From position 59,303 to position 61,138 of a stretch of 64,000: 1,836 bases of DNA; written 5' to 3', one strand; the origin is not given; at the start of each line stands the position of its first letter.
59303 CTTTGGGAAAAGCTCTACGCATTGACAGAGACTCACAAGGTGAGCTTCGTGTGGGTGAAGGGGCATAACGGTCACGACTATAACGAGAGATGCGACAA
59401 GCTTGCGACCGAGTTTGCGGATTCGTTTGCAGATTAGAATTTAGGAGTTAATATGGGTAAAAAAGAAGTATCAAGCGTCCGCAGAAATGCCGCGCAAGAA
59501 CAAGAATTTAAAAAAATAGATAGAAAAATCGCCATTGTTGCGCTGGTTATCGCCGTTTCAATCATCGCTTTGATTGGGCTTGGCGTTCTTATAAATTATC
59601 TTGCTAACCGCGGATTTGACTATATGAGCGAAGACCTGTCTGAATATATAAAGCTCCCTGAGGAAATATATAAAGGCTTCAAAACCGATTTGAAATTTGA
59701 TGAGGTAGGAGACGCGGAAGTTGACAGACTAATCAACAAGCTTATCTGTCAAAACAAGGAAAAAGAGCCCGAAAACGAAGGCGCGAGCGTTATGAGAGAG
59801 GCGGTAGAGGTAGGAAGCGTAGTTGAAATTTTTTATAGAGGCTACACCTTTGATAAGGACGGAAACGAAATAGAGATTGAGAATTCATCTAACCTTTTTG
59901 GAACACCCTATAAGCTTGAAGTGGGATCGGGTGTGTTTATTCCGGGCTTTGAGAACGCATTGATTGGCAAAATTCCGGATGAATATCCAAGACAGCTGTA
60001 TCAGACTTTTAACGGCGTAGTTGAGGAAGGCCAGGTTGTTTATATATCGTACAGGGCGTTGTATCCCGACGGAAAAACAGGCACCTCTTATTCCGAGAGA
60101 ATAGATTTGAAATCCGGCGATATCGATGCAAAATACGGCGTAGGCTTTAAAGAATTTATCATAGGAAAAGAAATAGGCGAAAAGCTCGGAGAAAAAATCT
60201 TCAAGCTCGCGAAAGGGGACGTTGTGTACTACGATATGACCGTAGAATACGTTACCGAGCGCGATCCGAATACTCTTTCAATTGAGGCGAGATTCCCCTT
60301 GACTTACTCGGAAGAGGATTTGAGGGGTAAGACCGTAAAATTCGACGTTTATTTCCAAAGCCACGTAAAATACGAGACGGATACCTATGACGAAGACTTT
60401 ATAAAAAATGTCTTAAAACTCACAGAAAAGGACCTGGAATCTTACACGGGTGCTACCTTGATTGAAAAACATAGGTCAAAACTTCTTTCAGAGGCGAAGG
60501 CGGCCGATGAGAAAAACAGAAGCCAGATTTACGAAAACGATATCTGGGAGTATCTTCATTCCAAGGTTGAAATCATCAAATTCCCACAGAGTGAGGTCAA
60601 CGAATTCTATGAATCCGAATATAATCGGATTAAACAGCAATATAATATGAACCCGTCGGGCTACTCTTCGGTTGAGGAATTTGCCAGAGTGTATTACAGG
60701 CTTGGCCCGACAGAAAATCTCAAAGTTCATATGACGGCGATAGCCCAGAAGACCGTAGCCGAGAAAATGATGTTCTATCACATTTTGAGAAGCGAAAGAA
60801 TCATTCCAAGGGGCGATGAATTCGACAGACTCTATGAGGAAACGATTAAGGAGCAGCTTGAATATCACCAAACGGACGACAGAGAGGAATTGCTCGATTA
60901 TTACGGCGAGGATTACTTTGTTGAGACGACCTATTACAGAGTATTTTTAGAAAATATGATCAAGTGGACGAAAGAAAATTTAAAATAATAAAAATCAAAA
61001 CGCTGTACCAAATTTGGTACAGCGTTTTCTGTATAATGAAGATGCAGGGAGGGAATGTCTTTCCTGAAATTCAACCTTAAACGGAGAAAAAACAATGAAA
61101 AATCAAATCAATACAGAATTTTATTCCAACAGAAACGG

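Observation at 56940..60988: Two extracytoplasmic trigger-factor-like paralogs, one lipoprotein and one TM-anchored, flanking rnhA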

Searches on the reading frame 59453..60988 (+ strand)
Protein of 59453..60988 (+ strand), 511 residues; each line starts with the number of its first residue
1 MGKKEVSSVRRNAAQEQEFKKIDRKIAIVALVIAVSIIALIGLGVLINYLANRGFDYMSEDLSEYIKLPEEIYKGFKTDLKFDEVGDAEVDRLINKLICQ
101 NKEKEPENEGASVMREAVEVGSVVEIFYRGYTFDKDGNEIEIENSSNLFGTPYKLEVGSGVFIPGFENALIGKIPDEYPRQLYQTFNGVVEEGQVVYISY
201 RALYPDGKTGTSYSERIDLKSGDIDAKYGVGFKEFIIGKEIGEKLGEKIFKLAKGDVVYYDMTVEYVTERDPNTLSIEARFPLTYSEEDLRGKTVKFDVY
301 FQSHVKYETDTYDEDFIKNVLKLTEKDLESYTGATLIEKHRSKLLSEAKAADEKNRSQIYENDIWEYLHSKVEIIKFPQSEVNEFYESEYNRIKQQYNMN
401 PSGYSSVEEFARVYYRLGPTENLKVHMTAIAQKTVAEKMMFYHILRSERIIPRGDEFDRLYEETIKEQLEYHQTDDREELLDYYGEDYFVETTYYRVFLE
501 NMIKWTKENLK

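Call 3: search_protein_families(library=pfam, proteins=[window:59453-60988:+], max_evalue=1)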
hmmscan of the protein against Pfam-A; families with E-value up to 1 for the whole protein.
window:59453-60988:+ (511 aa): 3 families
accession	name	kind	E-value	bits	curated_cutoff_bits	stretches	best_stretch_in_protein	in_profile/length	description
PF00254.34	FKBP_C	-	1.6e-05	25.6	21.1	1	117-173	4-55/94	FKBP-type peptidyl-prolyl cis-trans isomerase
PF01594.21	AI-2E_transport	-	0.012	15.2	34.3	1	20-90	45-110/327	AI-2E family transporter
PF17272.7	DUF5337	-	0.17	12.2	27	1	16-46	3-33/74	Family of unknown function (DUF5337)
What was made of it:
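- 59786..59977 (+): Outer FKBP domain, N-terminal half (residues 112-175), containing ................. Pfam FKBP_C (call 3).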

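Call 4: search_protein_families(library=ncbifam, proteins=[window:59453-60988:+], max_evalue=1)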
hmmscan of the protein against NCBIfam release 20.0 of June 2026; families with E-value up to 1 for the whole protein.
window:59453-60988:+ (511 aa): 3 families
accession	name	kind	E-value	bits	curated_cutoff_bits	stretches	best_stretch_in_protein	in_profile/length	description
TIGR00115.1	tig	equivalog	1.3e-17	63.8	180.2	2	275-505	202-408/410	trigger factor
NF011462.0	PRK14879.1-3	equivalog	0.00022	21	174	1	233-306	80-150/192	Kae1-associated kinase Bud32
NF010405.0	PRK13831.1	subfamily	0.13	11.2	386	1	6-61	2-56/433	IncP-type conjugal transfer protein TrbI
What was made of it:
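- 60371..60985 (+): Trigger_C-type helical chaperone domain (residues 307-511). NCBIfam tig model positions 202-408 (call 4).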

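Call 5: find_homologous_proteins(query=window:59453-60985:+)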
Query window:59453-60985:+ (511 aa): 26 proteins with E <= 0.001 among 8000 candidates.
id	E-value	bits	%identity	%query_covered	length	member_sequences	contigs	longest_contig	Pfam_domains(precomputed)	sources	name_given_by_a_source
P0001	0.0e+0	1128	100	100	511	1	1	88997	PF00254.35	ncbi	-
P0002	1.0e-142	495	47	100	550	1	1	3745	-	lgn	-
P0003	1.3e-114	402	40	95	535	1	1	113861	PF00254.35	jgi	jgi:FKBP-type peptidyl-prolyl cis-trans isomerase (trigger factor)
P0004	1.8e-106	375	40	94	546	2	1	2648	-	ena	-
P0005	1.5e-100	356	38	96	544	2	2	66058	PF00254.35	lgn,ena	-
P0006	1.3e-98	349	37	94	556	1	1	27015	PF05698.20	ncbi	-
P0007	2.1e-98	348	39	91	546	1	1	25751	-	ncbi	-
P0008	1.4e-96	342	36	99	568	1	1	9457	PF05698.20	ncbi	-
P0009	7.4e-96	340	39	94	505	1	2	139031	-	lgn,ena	-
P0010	2.7e-88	315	40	85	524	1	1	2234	-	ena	-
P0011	1.3e-82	296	37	97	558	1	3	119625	PF05698.20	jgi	-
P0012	9.0e-82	294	35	91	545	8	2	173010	PF00254.35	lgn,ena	-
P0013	3.8e-81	291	34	97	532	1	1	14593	PF05698.20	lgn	-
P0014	2.8e-79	285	35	94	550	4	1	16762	-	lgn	-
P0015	3.7e-79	285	35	94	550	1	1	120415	-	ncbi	-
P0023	4.9e-46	176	28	89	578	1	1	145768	-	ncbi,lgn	-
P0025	6.8e-38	149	24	65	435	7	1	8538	-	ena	-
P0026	2.7e-30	124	28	77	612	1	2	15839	-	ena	-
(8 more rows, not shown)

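Call 6: search_solved_structures(query=window:59453-60985:+, max_evalue=1, show_alignments=2)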
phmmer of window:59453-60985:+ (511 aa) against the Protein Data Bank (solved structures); distinct sequences matched with E-value up to 1: 3.
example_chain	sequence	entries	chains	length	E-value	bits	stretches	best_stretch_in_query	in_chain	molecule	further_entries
8p7x_X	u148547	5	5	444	0.0065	18.5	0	277-322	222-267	Trigger factor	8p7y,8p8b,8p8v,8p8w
1t11_A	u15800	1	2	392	0.13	14.3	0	115-174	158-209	Trigger factor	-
1l1p_A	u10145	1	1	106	0.47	12.4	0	275-302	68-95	trigger factor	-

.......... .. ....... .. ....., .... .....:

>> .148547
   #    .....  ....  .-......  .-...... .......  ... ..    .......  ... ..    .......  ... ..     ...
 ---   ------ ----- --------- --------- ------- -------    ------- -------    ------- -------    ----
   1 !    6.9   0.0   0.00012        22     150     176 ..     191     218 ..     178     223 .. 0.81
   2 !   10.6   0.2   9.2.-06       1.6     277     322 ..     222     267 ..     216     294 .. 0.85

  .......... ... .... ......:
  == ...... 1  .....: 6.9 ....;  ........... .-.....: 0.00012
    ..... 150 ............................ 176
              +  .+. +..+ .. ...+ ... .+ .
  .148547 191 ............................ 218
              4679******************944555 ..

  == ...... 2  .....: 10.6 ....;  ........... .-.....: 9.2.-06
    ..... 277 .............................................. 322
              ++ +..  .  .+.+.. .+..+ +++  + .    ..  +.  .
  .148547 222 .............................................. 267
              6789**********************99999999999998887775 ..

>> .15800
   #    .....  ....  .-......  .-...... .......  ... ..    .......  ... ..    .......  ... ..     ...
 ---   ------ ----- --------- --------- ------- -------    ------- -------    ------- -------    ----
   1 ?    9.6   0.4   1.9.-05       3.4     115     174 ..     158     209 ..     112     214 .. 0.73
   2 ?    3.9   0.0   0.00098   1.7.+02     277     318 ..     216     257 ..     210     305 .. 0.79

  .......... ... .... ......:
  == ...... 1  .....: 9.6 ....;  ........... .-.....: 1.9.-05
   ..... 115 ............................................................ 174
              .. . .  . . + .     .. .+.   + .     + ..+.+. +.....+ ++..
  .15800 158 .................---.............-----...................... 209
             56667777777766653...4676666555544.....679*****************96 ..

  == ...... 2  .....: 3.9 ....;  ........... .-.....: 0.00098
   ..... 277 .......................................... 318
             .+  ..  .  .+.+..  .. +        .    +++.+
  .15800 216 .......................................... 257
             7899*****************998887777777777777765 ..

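Call 13: search_solved_structures(query=A1, max_evalue=1, show_alignments=2)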
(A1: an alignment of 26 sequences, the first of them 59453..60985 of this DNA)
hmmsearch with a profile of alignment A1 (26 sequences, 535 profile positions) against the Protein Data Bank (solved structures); distinct sequences matched with E-value up to 1: 28.
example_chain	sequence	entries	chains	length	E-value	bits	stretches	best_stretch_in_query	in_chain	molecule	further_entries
1t11_A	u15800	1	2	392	5.3e-11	45.2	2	278-321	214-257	Trigger factor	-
8p7x_X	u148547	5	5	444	3.8e-08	35.8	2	153-181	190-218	Trigger factor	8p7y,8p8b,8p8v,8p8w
1hxv_A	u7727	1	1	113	5.4e-08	35.3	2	152-182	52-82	TRIGGER FACTOR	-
1l1p_A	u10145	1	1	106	8e-07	31.4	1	276-315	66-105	trigger factor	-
1w26_A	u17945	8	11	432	1.5e-06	30.5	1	276-321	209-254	TRIGGER FACTOR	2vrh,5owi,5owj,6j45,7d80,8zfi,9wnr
2mlx_A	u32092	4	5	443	1.7e-06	30.3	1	276-321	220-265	Trigger factor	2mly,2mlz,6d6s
5zr0_A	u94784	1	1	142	2.3e-06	29.9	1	276-314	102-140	Maltose-binding periplasmic protein,Trigger factor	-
1pbk_A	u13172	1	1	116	0.014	17.4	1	122-177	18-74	FKBP25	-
5gpg_A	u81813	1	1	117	0.014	17.4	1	122-177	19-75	Peptidyl-prolyl cis-trans isomerase FKBP3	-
5d75_A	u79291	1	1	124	0.017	17.1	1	122-177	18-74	Peptidyl-prolyl cis-trans isomerase FKBP3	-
3kz7_A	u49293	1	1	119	0.017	17.1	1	122-177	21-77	FK506-binding protein 3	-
5i98_A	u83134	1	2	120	0.13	14.2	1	122-192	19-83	FK506-binding protein 1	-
5hw8_A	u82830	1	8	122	0.13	14.2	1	122-192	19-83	FK506-binding protein 1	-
5htg_A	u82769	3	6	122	0.13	14.2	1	122-192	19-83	FK506-binding protein 1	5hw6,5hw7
6tz6_C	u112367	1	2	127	0.14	14.1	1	122-192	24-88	FK506-binding protein 1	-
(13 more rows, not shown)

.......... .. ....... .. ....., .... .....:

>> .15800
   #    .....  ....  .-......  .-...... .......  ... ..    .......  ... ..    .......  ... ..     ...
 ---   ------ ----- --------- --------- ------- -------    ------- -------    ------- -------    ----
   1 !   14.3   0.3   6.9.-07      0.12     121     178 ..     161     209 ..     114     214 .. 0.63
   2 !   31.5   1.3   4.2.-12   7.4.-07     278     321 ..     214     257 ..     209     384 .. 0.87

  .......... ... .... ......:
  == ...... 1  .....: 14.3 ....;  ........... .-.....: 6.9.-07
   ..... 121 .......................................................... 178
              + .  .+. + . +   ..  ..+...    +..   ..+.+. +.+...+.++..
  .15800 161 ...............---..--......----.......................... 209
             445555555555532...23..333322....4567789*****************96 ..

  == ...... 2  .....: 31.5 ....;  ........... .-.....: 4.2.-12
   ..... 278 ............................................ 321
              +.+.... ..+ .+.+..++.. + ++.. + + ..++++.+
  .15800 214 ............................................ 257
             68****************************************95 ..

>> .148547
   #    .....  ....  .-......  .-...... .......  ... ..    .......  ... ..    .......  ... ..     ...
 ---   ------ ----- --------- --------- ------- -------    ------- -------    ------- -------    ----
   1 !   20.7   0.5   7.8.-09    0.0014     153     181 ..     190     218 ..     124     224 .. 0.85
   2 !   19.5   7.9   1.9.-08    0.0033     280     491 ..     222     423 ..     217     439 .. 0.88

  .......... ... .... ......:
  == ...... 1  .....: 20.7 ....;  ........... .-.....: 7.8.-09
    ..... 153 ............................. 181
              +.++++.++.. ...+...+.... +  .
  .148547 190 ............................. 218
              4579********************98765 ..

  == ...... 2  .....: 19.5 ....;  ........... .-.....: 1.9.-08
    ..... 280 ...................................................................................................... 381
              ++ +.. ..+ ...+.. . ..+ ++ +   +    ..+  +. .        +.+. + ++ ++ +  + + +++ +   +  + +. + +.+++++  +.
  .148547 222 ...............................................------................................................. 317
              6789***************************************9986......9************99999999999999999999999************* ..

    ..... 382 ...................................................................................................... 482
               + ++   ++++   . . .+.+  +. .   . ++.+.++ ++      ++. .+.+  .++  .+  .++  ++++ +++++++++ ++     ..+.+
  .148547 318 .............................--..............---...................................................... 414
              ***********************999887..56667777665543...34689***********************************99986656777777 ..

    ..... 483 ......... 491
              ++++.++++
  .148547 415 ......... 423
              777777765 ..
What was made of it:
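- The family profile against PDB trigger factors gives E 5e-11 (call 13).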

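Call 18: find_encoding_contigs(protein=P0003, flank=10000, max_places=3)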
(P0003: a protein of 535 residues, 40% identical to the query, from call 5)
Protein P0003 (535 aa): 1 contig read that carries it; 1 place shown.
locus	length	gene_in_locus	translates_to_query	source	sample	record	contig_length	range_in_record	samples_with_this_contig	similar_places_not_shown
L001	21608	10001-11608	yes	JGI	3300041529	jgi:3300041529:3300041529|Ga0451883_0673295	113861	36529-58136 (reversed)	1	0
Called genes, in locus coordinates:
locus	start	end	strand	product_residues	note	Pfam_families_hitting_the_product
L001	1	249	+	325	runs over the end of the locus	PF00005:ABC_tran, PF13304:AAA_21 (weak)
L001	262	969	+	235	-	PF12679:ABC2_membrane_2 (weak), PF12698:ABC2_membrane_3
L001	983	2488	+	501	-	-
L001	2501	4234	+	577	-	-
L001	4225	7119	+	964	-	PF14238:DUF4340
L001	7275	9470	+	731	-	-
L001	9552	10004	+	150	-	PF00075:RNase_H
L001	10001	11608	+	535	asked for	PF00254:FKBP_C (faint)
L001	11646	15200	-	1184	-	PF00580:UvrD-helicase, PF01443:Viral_helicase1 (faint), PF13087:AAA_12 (faint), PF13245:AAA_19, PF13361:UvrD_C, PF13538:UvrD_C_2 (faint), PF12705:PDDEXK_1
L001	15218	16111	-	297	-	PF01509:TruB_N, PF16198:TruB_C_2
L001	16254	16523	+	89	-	PF01842:ACT (faint), PF13740:ACT_6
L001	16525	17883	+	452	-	PF05167:DUF711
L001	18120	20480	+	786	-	PF07228:SpoIIE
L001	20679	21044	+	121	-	PF01569:PAP2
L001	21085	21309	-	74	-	-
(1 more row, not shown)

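Call 20: find_encoding_contigs(protein=P0001, flank=10000, max_places=3)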
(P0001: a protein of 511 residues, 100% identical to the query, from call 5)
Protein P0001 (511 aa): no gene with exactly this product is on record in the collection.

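Call 31: predict_structure(alignment_id=A1)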
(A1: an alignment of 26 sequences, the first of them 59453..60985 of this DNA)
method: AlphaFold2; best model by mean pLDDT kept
length: 511 residues; sequences in the alignment: 26
mean_pLDDT: 86.8   pTM: 0.73
mean pLDDT of the five models: 86.8, 85.3, 83.9, 83.9, 83.7
residues with pLDDT >= 90: 314; 70-90: 141; 50-70: 25; < 50: 31
segments of 3 or more residues with pLDDT < 50: 1-22, 44-49
pLDDT, mean of each block of 10 residues (from residue 1): 35 41 53 59 48 75 94 87 90 96 93 96 96 85 88 95 92 94 92 94 93 90 90 95 94 94 92 88 88 93 96 96 94 96 95 90 92 95 92 89 87 87 92 95 94 93 88 84 83 91 83 48
secondary structure, 60 per line:
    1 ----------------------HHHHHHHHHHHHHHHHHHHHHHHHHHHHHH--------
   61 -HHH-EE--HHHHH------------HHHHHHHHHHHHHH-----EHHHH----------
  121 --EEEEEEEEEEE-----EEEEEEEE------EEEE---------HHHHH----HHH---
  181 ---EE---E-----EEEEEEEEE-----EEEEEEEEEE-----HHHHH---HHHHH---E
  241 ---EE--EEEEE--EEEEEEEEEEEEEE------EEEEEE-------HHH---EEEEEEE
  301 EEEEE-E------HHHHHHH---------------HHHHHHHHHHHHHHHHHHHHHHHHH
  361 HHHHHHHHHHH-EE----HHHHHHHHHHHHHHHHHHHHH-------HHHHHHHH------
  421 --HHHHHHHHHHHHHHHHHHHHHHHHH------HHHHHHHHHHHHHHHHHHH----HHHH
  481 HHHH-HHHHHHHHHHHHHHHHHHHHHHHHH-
elements in order: H23-52 H70-74 H87-100 H107-110 E123-133 E139-146 E153-156 H166-170 E195-203 E209-218 H224-228 H232-236 E248-252 E255-268 E275-280 E294-305 H314-320 H336-371 H379-399 H407-414 H423-447 H454-472 H477-484 H486-510
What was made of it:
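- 59519..59608 (+): Single TM helix (residues 23-52). AF2 helix 23-52 (call 31).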

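Call 37: fold_search(model_id=the predicted structure, library=pdb)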
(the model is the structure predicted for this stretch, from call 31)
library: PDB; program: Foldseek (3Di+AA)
matches with E <= 10: 856; with E <= 0.001: 19
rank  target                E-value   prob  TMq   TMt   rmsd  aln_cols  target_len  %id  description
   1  1w26_A                1.4e-09  1.00  0.32  0.36  11.6       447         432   14  Trigger Factor in Complex with the Ribosome forms a Molecular Cradle for Nascent Proteins (released 2004-09-02)
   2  2vrh_A                2.2e-09  1.00  0.34  0.38   9.8       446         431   15  Structure of the E. coli trigger factor bound to a translating ribosome (released 2008-06-17)
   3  1t11_B                1.0e-08  1.00  0.11  0.15  28.7       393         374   16  Trigger Factor (released 2004-09-21)
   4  7zgi_A                4.7e-08  1.00  0.20  0.29  14.3       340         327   12  chloroplast trigger factor (TIG1) (released 2022-10-12)
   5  7zgi_B                1.4e-07  1.00  0.19  0.27  14.7       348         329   11  chloroplast trigger factor (TIG1) (released 2022-10-12)
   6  3gu0                  1.9e-07  1.00  0.22  0.26  18.3       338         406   15  Promiscuous Substrate Recognition in Folding and Assembly Activities of the Trigger Factor Chaperone (released 2009-12-22)
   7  3gty_X                2.0e-07  1.00  0.25  0.30  18.0       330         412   16  Promiscuous Substrate Recognition in Folding and Assembly Activities of the Trigger Factor Chaperone (released 2009-12-22)
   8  1t11_A                2.0e-06  1.00  0.11  0.15  23.1       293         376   15  Trigger Factor (released 2004-09-21)
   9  4lav_B                5.2e-05  0.97  0.10  0.20  19.9       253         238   15  Crystal Structure Analysis of FKBP52, Crystal Form II (released 2013-08-21)
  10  5omp                  1.3e-04  0.44  0.09  0.11  28.6       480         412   11  Human FKBP5 protein (released 2017-11-08)
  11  8ffv_D                1.4e-04  0.63  0.10  0.13  27.2       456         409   13  Cryo-EM structure of the GR-Hsp90-FKBP52 complex (released 2023-11-01)
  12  4lav_A                1.6e-04  0.93  0.10  0.20  20.1       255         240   14  Crystal Structure Analysis of FKBP52, Crystal Form II (released 2013-08-21)
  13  4lax                  2.2e-04  0.91  0.10  0.20  20.9       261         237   14  Crystal Structure Analysis of FKBP52, Complex with FK506 (released 2013-08-21)
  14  5njx_A                3.9e-04  0.47  0.10  0.12  28.9       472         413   11  Human FKBP51 protein in complex with C-terminal peptide of Human HSP 90-alpha (released 2017-11-08)
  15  4law_B                5.7e-04  0.87  0.10  0.21  18.4       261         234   14  Crystal Structure Analysis of FKBP52, Crystal Form III (released 2013-08-21)
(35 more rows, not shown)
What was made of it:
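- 59978..60268 (+): Nested beta-rich domain inserted in the FKBP domain (residues 176-272), probably a degenerate FKBP duplicate. Tandem-FKBP proteins appear in Foldseek (call 37).
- Closest known: SlyD / SlpA. Same: SlyD appears among the Foldseek hits at probability 0.90-0.99 (call 37).
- Checked: The top eight Foldseek PDB hits are all trigger factors, the best at E 1.4e-9 (call 37).
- The eight best Foldseek PDB hits are all TF (call 37).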

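Call 44: search_protein_representatives(alignment_id=A1)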
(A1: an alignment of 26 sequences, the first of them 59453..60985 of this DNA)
Query: 26 sequences, 535 profile positions. Proteins with E-value up to 0.001 (for the whole library): 6848; up to 1e-10: 2711; up to 1e-30: 384. The best 150 are listed.
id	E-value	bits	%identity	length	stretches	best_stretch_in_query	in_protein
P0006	2.5e-213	726.2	-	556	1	4-534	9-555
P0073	4.8e-202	688.9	-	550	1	2-533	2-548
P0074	3.3e-195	666.3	-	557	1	2-531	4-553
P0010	1.9e-187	640.7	-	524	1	2-509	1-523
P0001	3.0e-187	640.1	-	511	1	8-532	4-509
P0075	1.0e-186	638.3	-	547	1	2-533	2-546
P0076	2.8e-184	630.3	-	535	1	5-533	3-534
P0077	4.3e-184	629.7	-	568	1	5-530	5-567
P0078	7.1e-180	615.8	-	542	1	14-531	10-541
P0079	2.1e-176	604.3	-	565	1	2-532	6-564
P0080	1.2e-175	601.8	-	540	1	23-528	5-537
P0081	2.7e-175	600.6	-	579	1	11-533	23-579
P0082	3.4e-174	597.0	-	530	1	3-530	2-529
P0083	1.1e-172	592.0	-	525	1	26-532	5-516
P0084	5.5e-171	586.4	-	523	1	23-531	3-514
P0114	1.7e-151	522.1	-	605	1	25-532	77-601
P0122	1.7e-145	502.3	-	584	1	55-532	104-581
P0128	4.3e-143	494.4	-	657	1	42-532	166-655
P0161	6.2e-130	450.9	-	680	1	46-533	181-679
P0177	8.9e-123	427.3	-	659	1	54-532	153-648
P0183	4.0e-120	418.5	-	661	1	44-533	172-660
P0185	7.6e-119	414.3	-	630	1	47-532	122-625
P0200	1.6e-114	400.1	-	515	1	3-532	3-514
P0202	4.7e-113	395.2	-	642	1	54-529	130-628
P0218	3.1e-106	372.7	-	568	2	275-533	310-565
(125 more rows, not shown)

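Call 59: search_protein_families(library=pfam, alignment_id=A1, max_evalue=0.01)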
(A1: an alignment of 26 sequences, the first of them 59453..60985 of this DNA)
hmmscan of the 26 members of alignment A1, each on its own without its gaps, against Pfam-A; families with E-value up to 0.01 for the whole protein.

A. member 1, window:59453-60985:+ (511 aa): 1 family
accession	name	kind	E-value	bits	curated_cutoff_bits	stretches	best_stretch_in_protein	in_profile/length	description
PF00254.34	FKBP_C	-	1.6e-05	25.6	21.1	1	117-173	4-55/94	FKBP-type peptidyl-prolyl cis-trans isomerase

B. families by the number of members that match (of 26 scanned): 6 families
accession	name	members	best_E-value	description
PF05698.19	Trigger_C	20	4e-10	Bacterial trigger factor protein (TF) C-terminus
PF00254.34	FKBP_C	16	8.2e-08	FKBP-type peptidyl-prolyl cis-trans isomerase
PF09716.15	ETRAMP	2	0.00013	Malarial early transcribed membrane protein (ETRAMP)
PF23420.1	DUF7108_C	1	0.0015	DUF7108, C-terminal domain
PF03207.18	OspD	1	0.0057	Borrelia outer surface protein D (OspD)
PF20530.3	DUF6745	1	0.0098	Domain of unknown function (DUF6745)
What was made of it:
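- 60371..60985 (+): 20 of 26 family members hit Pfam Trigger_C (call 59).
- None hits Trigger_N, SurA_N or Rotamase (call 59).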
